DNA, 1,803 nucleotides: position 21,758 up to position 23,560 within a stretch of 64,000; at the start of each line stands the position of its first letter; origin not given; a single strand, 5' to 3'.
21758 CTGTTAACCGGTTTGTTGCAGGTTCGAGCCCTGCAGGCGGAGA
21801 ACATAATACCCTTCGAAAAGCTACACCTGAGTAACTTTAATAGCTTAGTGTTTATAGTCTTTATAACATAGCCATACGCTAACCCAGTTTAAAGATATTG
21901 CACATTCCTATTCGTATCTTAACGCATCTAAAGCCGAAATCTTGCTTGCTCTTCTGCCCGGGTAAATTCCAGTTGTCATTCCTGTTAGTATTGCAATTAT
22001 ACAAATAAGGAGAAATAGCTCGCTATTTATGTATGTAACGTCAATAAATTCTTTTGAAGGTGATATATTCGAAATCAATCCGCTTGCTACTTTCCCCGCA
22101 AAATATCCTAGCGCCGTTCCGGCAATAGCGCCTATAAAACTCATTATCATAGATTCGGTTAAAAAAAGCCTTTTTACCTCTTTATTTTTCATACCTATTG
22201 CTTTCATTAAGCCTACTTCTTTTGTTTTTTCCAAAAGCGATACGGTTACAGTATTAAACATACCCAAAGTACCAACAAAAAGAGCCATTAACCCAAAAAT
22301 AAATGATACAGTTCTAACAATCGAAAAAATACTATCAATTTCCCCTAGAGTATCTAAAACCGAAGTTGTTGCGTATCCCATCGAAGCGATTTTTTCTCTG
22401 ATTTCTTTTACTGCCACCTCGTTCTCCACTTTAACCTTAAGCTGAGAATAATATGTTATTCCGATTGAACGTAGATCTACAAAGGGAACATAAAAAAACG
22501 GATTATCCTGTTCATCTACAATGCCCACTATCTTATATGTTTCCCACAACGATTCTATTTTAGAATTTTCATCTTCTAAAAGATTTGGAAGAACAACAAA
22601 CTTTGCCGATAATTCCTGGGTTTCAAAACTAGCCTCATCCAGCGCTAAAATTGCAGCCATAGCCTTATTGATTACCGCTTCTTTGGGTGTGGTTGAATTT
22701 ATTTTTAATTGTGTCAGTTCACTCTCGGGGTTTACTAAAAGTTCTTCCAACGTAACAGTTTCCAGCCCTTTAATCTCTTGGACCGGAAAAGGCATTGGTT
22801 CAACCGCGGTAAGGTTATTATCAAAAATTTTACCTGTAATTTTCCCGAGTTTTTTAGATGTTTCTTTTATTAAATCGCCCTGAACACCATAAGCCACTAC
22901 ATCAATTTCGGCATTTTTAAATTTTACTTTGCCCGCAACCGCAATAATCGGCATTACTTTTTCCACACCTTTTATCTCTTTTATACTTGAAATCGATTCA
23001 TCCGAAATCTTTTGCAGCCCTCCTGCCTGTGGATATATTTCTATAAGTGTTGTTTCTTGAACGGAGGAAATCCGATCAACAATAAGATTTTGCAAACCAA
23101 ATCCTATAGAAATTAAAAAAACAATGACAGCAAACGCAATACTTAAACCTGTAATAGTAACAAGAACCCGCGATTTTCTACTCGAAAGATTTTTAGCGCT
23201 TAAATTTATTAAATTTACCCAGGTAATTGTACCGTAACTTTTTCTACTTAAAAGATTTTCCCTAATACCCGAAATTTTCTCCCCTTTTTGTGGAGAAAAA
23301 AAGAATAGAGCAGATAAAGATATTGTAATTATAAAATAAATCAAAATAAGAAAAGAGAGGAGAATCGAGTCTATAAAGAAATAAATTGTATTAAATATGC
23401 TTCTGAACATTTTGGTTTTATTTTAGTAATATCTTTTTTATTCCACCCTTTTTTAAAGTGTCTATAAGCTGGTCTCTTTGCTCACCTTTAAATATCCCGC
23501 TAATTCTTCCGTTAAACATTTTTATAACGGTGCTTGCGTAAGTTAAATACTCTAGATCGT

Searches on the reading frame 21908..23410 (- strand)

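Call 45: search_protein_families(library=pfam, proteins=[window:21908-23410:-], max_evalue=0.001)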
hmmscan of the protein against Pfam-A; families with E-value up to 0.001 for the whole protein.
window:21908-23410:- (500 aa): 2 families
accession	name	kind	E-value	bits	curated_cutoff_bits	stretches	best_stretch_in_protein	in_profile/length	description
PF02687.27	FtsX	-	1.2e-20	74.2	25.5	1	370-492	1-119/120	FtsX-like permease C-terminal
PF12704.14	MacB_PCD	-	3.2e-13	50.9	27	1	83-182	2-99/207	MacB-like periplasmic core domain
